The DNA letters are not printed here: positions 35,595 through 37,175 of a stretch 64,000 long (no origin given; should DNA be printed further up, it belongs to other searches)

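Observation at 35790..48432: Thirteen-gene ABC importer / glycosyltransferase / rhodanese / TVP38 / CCG-FeS cluster resembling an expanded ydjXYZ-ynjABCDE system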

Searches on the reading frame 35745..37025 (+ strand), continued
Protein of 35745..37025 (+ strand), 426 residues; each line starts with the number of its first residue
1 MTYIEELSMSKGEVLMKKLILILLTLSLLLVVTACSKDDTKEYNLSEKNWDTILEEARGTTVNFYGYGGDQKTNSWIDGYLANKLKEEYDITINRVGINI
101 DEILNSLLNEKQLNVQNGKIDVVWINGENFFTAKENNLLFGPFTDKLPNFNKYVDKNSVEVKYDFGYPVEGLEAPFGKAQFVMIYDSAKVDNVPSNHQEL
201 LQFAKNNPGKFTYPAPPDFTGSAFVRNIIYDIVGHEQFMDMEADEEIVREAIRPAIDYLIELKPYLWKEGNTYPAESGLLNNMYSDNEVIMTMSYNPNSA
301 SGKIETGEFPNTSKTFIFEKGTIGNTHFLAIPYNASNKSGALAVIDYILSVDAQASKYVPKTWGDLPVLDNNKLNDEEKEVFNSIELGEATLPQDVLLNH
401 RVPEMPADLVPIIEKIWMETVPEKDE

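Call 81: fold_search(model_id=the predicted structure, library=pdb)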
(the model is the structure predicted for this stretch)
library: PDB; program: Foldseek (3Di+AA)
matches with E <= 10: 1644; with E <= 0.001: 1094
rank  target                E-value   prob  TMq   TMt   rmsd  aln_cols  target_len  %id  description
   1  4r6y                  1.6e-16  1.00  0.56  0.71   6.8       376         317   17  Crystal structure of solute-binding protein stm0429 from salmonella enterica subsp. enterica serovar typhimurium str. lt (released 2014-09-10)
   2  2pt2                  1.0e-15  1.00  0.57  0.72   6.1       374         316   18  Structure of FutA1 with Iron(II) (released 2007-07-10)
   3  4edp_A                3.6e-15  1.00  0.58  0.73   6.7       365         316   17  1.85 Angstrom resolution crystal structure of an ABC transporter from Clostridium perfringens ATCC 13124 (released 2012-04-11)
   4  7xjm_A                4.7e-15  1.00  0.58  0.71   5.2       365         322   16  Structure of VcPotD1 in complex with spermidine (released 2023-04-26)
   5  7xjm_D                5.5e-15  1.00  0.57  0.70   5.3       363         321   15  Structure of VcPotD1 in complex with spermidine (released 2023-04-26)
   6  2pt1                  6.2e-15  1.00  0.57  0.71   6.0       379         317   16  FutA1 Synechocystis PCC 6803 (released 2007-07-10)
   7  4gl0                  7.3e-15  1.00  0.55  0.67   5.8       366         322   16  Putative spermidine/putrescine ABC transporter from Listeria monocytogenes (released 2012-08-22)
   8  7xjn_C                8.1e-15  1.00  0.59  0.73   4.9       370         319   15  Structure of VcPotD1 in complex with norspermidine (released 2023-04-26)
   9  3wae_A                2.2e-14  1.00  0.51  0.66   8.5       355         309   17  X-ray structure of Fe(III)-bicarbonates-ttfbpa, a ferric ion-binding protein from thermus thermophilus HB8 (released 2014-05-21)
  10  5t1p_A                2.7e-14  1.00  0.55  0.66   5.3       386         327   16  Crystal structure of the putative periplasmic solute-binding protein from Campylobacter jejuni (released 2016-09-07)
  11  4elq_A                2.9e-14  1.00  0.52  0.67   8.3       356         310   16  Ferric binding protein with carbonate (released 2013-04-17)
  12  7f6t                  2.9e-14  1.00  0.57  0.68   7.9       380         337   12  Crystal structure of metal-citrate-binding mutant (Y221F) protein (MctA) of ABC transporter in apo state (released 2021-12-01)
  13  1xvy                  3.2e-14  1.00  0.54  0.69   5.2       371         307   15  Crystal Structure of iron-free Serratia marcescens SfuA (released 2004-12-14)
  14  5t1p_F                3.4e-14  1.00  0.60  0.73   5.0       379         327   16  Crystal structure of the putative periplasmic solute-binding protein from Campylobacter jejuni (released 2016-09-07)
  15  7xjn_B                3.6e-14  1.00  0.58  0.72   5.0       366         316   15  Structure of VcPotD1 in complex with norspermidine (released 2023-04-26)
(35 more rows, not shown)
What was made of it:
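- Tried and rejected: Foldseek on the AF2 model returns cluster-D SBPs for 2-AEP, iron, polyamines, sugar phosphates and PLP alike (call 81).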

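Call 83: search_protein_families(library=pfam, proteins=[L054:14098-14691:+], max_evalue=0.01)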
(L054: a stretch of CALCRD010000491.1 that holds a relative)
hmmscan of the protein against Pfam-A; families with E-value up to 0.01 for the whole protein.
L054:14098-14691:+ (197 aa): 1 family
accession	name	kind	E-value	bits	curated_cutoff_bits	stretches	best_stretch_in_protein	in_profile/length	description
PF01066.26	CDP-OH_P_transf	-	7.2e-15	56.1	22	1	27-181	3-147/152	CDP-alcohol phosphatidyltransferase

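Call 84: search_protein_families(library=ncbifam, proteins=[L006:20184-21170:+, L013:18168-19208:+, L032:1177-2160:+, L007:6282-7271:+, L010:3198-4145:+, L046:19177-20256:+, L026:17665-18837:-], max_evalue=1e-10)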
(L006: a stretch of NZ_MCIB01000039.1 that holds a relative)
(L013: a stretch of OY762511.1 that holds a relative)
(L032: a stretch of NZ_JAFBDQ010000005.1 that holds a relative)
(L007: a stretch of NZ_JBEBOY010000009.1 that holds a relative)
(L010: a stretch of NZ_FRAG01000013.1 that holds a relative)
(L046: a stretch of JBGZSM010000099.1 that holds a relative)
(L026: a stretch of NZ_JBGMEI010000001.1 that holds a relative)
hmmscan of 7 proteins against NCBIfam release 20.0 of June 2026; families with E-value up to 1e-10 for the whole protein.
L006:20184-21170:+ (328 aa): 5 families
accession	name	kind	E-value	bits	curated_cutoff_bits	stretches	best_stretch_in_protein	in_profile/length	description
NF008557.0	PRK11493.1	equivalog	4e-40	137.7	250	1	76-324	40-279/281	3-mercaptopyruvate sulfurtransferase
NF040901.1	SeO3_TeO2_ExtH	equivalog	9.8e-26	90.7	200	1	63-316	65-348/430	selenite/tellurite reduction operon rhodanese-like protein ExtH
NF045521.1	rhoda_near_glyco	subfamily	4.5e-13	49.2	145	0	205-317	28-111/144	rhodanese homology domain-containing protein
NF006444.0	PRK08762.1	equivalog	7.9e-12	44.5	449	0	236-323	28-115/387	molybdopterin-synthase adenylyltransferase MoeB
NF041203.1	rhodanese_LYCAU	equivalog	3.2e-11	43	115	0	270-322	71-123/126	rhodanese-related (seleno)protein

L013:18168-19208:+ (346 aa): 2 families
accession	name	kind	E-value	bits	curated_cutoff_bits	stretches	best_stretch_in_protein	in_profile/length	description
NF008557.0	PRK11493.1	equivalog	2.2e-24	86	250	1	121-328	60-270/281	3-mercaptopyruvate sulfurtransferase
NF040901.1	SeO3_TeO2_ExtH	equivalog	1.4e-17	63.9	200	1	24-329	5-348/430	selenite/tellurite reduction operon rhodanese-like protein ExtH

L032:1177-2160:+ (327 aa): 2 families
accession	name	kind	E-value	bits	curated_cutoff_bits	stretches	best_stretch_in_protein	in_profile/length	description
NF008557.0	PRK11493.1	equivalog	3.1e-36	124.9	250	1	83-323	40-274/281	3-mercaptopyruvate sulfurtransferase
NF040901.1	SeO3_TeO2_ExtH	equivalog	5e-18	65.3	200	1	72-319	67-347/430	selenite/tellurite reduction operon rhodanese-like protein ExtH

L007:6282-7271:+ (329 aa): 5 families
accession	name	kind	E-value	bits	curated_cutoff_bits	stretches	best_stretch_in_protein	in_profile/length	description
NF008557.0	PRK11493.1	equivalog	2.2e-32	112.3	250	1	58-328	3-278/281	3-mercaptopyruvate sulfurtransferase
NF040901.1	SeO3_TeO2_ExtH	equivalog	1.4e-17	63.8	200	0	3-215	6-210/430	selenite/tellurite reduction operon rhodanese-like protein ExtH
NF045521.1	rhoda_near_glyco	subfamily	2.6e-17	62.9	145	0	206-321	18-110/144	rhodanese homology domain-containing protein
NF041203.1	rhodanese_LYCAU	equivalog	1.8e-13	50.3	115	0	122-186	63-124/126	rhodanese-related (seleno)protein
NF006444.0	PRK08762.1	equivalog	6.2e-11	41.5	449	0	206-321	15-109/387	molybdopterin-synthase adenylyltransferase MoeB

L010:3198-4145:+ (315 aa): 2 families
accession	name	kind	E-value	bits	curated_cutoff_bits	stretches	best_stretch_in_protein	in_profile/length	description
NF008557.0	PRK11493.1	equivalog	4.3e-32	111.3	250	1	88-307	44-270/281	3-mercaptopyruvate sulfurtransferase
NF040901.1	SeO3_TeO2_ExtH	equivalog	9.4e-25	87.5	200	1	4-197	4-201/430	selenite/tellurite reduction operon rhodanese-like protein ExtH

L046:19177-20256:+ (359 aa): 2 families
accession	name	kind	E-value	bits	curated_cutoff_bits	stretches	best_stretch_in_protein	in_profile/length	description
NF008557.0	PRK11493.1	equivalog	1.2e-22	80.3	250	1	53-335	4-278/281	3-mercaptopyruvate sulfurtransferase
NF040901.1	SeO3_TeO2_ExtH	equivalog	6.1e-13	48.5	200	1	3-332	4-352/430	selenite/tellurite reduction operon rhodanese-like protein ExtH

L026:17665-18837:- (390 aa): 1 family
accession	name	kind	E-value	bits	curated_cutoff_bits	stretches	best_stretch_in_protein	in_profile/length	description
NF008557.0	PRK11493.1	equivalog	1.3e-19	70.4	250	1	93-366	4-277/281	3-mercaptopyruvate sulfurtransferase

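Call 92: search_protein_families(library=ncbifam, proteins=[L006:16426-17316:-, L010:13639-14541:-, L013:16534-17424:-, L045:8039-9013:-, L048:18248-19156:-, L007:5712-6032:-], max_evalue=1e-20)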
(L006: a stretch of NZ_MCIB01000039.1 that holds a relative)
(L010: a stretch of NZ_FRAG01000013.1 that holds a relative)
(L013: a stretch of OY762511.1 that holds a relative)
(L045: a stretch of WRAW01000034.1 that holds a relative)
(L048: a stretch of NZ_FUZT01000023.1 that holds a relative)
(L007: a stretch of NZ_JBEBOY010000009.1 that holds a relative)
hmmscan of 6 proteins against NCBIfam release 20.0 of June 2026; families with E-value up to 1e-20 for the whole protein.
L006:16426-17316:- (296 aa): 21 families
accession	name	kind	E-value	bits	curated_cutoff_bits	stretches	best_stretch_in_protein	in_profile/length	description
NF040786.1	LysR_Sec_metab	equivalog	1.1e-75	254.5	250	1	1-290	1-296/298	selenium metabolism-associated LysR family transcriptional regulator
TIGR03339.1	phn_lysR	subfamily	5.6e-42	143.9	341.1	1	6-275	2-266/279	aminoethylphosphonate catabolism associated LysR family transcriptional regulator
NF040889.1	trans_reg_YeiE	equivalog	9.3e-42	143.2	480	1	2-284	4-282/288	DNA-binding transcriptional regulator YeiE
NF008095.0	PRK10837.1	subfamily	1.2e-37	129.7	281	1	3-288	5-286/290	LysR family transcriptional regulator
NF045990.1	TransRegCbbRRhodb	equivalog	2.7e-36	125.2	450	1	2-290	7-298/304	LysR family regulator CbbR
NF041036.1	decaheme_TF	subfamily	3.4e-36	125.2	210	1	1-286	1-290/301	multiheme cytochrome-associated LysR family transcriptional regulator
NF047520.1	trans_act_CidR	equivalog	1.7e-33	116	415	1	1-290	1-290/292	cidABC operon transcriptional activator CidR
NF045775.1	acetoin_reg_AlsR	exception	4.9e-32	111.6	430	1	1-288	1-288/290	acetoin biosynthesis transcriptional regulator AlsR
NF053705.1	TransRegGltCGpos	equivalog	2.3e-31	109.1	350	1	1-289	1-290/300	glutamate biosynthesis transcriptional regulator GltC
NF009327.0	PRK12684.1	subfamily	2.8e-28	99.1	402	1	1-287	1-290/313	CysB family HTH-type transcriptional regulator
NF008410.0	PRK11233.1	equivalog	4.4e-28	98.3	309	1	1-249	1-247/305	nitrogen assimilation transcriptional regulator NAC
NF007385.0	PRK09906.1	equivalog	6.9e-27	94.3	356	1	1-288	1-287/296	DNA-binding transcriptional regulator HcaR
NF008352.0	PRK11139.1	subfamily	3.2e-26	92.1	288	1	3-288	8-288/305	transcriptional regulator GcvA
NF008416.0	PRK11242.1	equivalog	1.1e-25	90.6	277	1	4-275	4-274/300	transcriptional regulator CynR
NF047711.1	PutUtilRegPtrR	equivalog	4e-25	88.5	400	1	1-275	1-270/283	putrescine utilization regulator PtrR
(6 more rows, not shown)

L010:13639-14541:- (300 aa): 26 families (the best 25 are shown)
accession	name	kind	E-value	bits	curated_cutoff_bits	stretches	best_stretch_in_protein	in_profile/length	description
NF040786.1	LysR_Sec_metab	equivalog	8.2e-73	245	250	1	5-294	1-296/298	selenium metabolism-associated LysR family transcriptional regulator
NF040889.1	trans_reg_YeiE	equivalog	7.5e-44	150.1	480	1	7-282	5-276/288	DNA-binding transcriptional regulator YeiE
TIGR03339.1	phn_lysR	subfamily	6.1e-43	147.1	341.1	1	10-281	2-268/279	aminoethylphosphonate catabolism associated LysR family transcriptional regulator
NF008095.0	PRK10837.1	subfamily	1.4e-38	132.8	281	1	7-292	5-286/290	LysR family transcriptional regulator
NF045990.1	TransRegCbbRRhodb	equivalog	7.3e-37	127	450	1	3-296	4-300/304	LysR family regulator CbbR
NF047520.1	trans_act_CidR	equivalog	8.5e-36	123.6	415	1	5-294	1-290/292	cidABC operon transcriptional activator CidR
NF045775.1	acetoin_reg_AlsR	exception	2.4e-35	122.4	430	1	5-293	1-289/290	acetoin biosynthesis transcriptional regulator AlsR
NF041036.1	decaheme_TF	subfamily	1.3e-34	120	210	1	5-293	1-293/301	multiheme cytochrome-associated LysR family transcriptional regulator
NF053705.1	TransRegGltCGpos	equivalog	2.2e-34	119.1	350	1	5-294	1-291/300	glutamate biosynthesis transcriptional regulator GltC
NF008410.0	PRK11233.1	equivalog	1.6e-27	96.4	309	1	5-248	1-243/305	nitrogen assimilation transcriptional regulator NAC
NF009327.0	PRK12684.1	subfamily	2.4e-27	96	402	1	5-292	1-291/313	CysB family HTH-type transcriptional regulator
NF007385.0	PRK09906.1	equivalog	3.1e-27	95.5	356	1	5-293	1-288/296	DNA-binding transcriptional regulator HcaR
NF008352.0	PRK11139.1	subfamily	7.5e-27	94.2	288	1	9-280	10-276/305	transcriptional regulator GcvA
NF008361.0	PRK11151.1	equivalog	5.7e-26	91.5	329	1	5-266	1-263/305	DNA-binding transcriptional regulator OxyR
NF009326.0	PRK12681.1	equivalog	9.9e-25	87.6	436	1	5-290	1-289/324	HTH-type transcriptional regulator CysB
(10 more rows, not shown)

L013:16534-17424:- (296 aa): 24 families
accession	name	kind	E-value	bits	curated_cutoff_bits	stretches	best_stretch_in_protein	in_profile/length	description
NF040786.1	LysR_Sec_metab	equivalog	9.8e-68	228.3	250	1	1-288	1-294/298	selenium metabolism-associated LysR family transcriptional regulator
NF040889.1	trans_reg_YeiE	equivalog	2.5e-46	158.2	480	1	3-278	5-276/288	DNA-binding transcriptional regulator YeiE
TIGR03339.1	phn_lysR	subfamily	1.7e-45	155.4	341.1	1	6-276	2-267/279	aminoethylphosphonate catabolism associated LysR family transcriptional regulator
NF008095.0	PRK10837.1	subfamily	1.7e-41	142.4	281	1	4-284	6-282/290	LysR family transcriptional regulator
NF045990.1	TransRegCbbRRhodb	equivalog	1.2e-39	136.2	450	1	4-292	9-300/304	LysR family regulator CbbR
NF041036.1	decaheme_TF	subfamily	1.7e-32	113.1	210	1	1-264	1-268/301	multiheme cytochrome-associated LysR family transcriptional regulator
NF053705.1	TransRegGltCGpos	equivalog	3.2e-32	112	350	1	1-288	1-289/300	glutamate biosynthesis transcriptional regulator GltC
NF045775.1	acetoin_reg_AlsR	exception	7.5e-32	111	430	1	1-275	1-276/290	acetoin biosynthesis transcriptional regulator AlsR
NF047520.1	trans_act_CidR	equivalog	4.2e-31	108.2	415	1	1-264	1-264/292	cidABC operon transcriptional activator CidR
NF008352.0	PRK11139.1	subfamily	3.1e-28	98.7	288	1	5-272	10-272/305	transcriptional regulator GcvA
NF008416.0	PRK11242.1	equivalog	4.1e-26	92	277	1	10-259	10-258/300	transcriptional regulator CynR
NF007385.0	PRK09906.1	equivalog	1.4e-25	90.1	356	1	1-259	1-261/296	DNA-binding transcriptional regulator HcaR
NF009327.0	PRK12684.1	subfamily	6.2e-25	88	402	1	1-260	1-263/313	CysB family HTH-type transcriptional regulator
TIGR02424.1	TF_pcaQ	equivalog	8.9e-25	87.2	303.8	1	3-259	5-265/300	pca operon transcription factor PcaQ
NF047711.1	PutUtilRegPtrR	equivalog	3.1e-24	85.5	400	1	1-247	1-242/283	putrescine utilization regulator PtrR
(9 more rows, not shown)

L045:8039-9013:- (324 aa): 19 families
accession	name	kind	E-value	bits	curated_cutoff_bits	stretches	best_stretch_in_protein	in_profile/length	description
NF040786.1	LysR_Sec_metab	equivalog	7.1e-82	274.8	250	1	24-319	1-297/298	selenium metabolism-associated LysR family transcriptional regulator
NF040889.1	trans_reg_YeiE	equivalog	1.4e-33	116.4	480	1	27-315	6-285/288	DNA-binding transcriptional regulator YeiE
NF008095.0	PRK10837.1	subfamily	5.2e-33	114.5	281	1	27-318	6-288/290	LysR family transcriptional regulator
NF047520.1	trans_act_CidR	equivalog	1.4e-32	113.1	415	1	24-319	1-291/292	cidABC operon transcriptional activator CidR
NF045990.1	TransRegCbbRRhodb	equivalog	1.9e-29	102.7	450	1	26-317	8-297/304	LysR family regulator CbbR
NF053705.1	TransRegGltCGpos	equivalog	4.7e-29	101.6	350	1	24-318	1-291/300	glutamate biosynthesis transcriptional regulator GltC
TIGR03339.1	phn_lysR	subfamily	6.2e-29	101.1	341.1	1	28-315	1-278/279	aminoethylphosphonate catabolism associated LysR family transcriptional regulator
NF007385.0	PRK09906.1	equivalog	1.2e-27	96.8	356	1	29-321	6-292/296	DNA-binding transcriptional regulator HcaR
NF045775.1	acetoin_reg_AlsR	exception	3.9e-27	95.5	430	1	28-278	5-253/290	acetoin biosynthesis transcriptional regulator AlsR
NF008722.0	PRK11716.1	equivalog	4.1e-27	95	246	1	24-317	1-291/293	HTH-type transcriptional activator IlvY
NF041036.1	decaheme_TF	subfamily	1.4e-26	93.6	210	1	28-319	5-295/301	multiheme cytochrome-associated LysR family transcriptional regulator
NF008352.0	PRK11139.1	subfamily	1.4e-26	93.3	288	1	39-321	21-293/305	transcriptional regulator GcvA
NF047711.1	PutUtilRegPtrR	equivalog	5.4e-25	88.1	400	1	24-308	1-275/283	putrescine utilization regulator PtrR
NF052633.1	LysR_TF_PsrA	exception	5.6e-25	87.9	540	1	24-309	5-285/297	L-proline-binding transcription factor PsrA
NF040888.1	trans_reg_YafC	equivalog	4e-24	85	470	1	28-319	7-292/293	DNA-binding transcriptional regulator YafC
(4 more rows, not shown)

L048:18248-19156:- (302 aa): 23 families
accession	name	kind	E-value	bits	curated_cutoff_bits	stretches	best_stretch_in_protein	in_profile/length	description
NF040786.1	LysR_Sec_metab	equivalog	1e-70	238.1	250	1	7-296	1-296/298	selenium metabolism-associated LysR family transcriptional regulator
NF040889.1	trans_reg_YeiE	equivalog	5.2e-43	147.3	480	1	10-292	6-284/288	DNA-binding transcriptional regulator YeiE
TIGR03339.1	phn_lysR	subfamily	5.4e-42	144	341.1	1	12-291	2-276/279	aminoethylphosphonate catabolism associated LysR family transcriptional regulator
NF045990.1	TransRegCbbRRhodb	equivalog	7.2e-39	133.6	450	1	7-299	6-301/304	LysR family regulator CbbR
NF008095.0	PRK10837.1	subfamily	2.9e-38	131.8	281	1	10-295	6-287/290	LysR family transcriptional regulator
NF047520.1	trans_act_CidR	equivalog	2.4e-36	125.4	415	1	7-296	1-290/292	cidABC operon transcriptional activator CidR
NF045775.1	acetoin_reg_AlsR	exception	1.4e-34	119.9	430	1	7-295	1-289/290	acetoin biosynthesis transcriptional regulator AlsR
NF041036.1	decaheme_TF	subfamily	3.2e-33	115.5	210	1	7-295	1-293/301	multiheme cytochrome-associated LysR family transcriptional regulator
NF053705.1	TransRegGltCGpos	equivalog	9.7e-33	113.7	350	1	7-296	1-291/300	glutamate biosynthesis transcriptional regulator GltC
NF007385.0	PRK09906.1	equivalog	2.2e-27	95.9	356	1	7-295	1-288/296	DNA-binding transcriptional regulator HcaR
NF009327.0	PRK12684.1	subfamily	1.2e-26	93.7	402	1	7-294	1-291/313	CysB family HTH-type transcriptional regulator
NF008352.0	PRK11139.1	subfamily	2.4e-26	92.6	288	1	11-274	10-268/305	transcriptional regulator GcvA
NF047711.1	PutUtilRegPtrR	equivalog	2.9e-25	88.9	400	1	7-280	1-269/283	putrescine utilization regulator PtrR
TIGR02424.1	TF_pcaQ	equivalog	4.6e-25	88.1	303.8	1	9-296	5-296/300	pca operon transcription factor PcaQ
NF008410.0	PRK11233.1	equivalog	1.5e-24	86.7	309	1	7-250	1-243/305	nitrogen assimilation transcriptional regulator NAC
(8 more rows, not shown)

L007:5712-6032:- (106 aa): 1 family
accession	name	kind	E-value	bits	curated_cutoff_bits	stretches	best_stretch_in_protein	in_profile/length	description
NF033788.1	HTH_metalloreg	subfamily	5e-25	87.1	55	1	10-81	3-75/77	metalloregulator ArsR/SmtB family transcription factor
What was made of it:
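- On YedE/YedF/LysR_Se candidate selenium-metabolism set: LysR regulators score 228-299 bits against a cutoff of 250 (call 92).
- Three are above the cutoff and three just below, each about 90-155 bits ahead of the next family (call 92).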
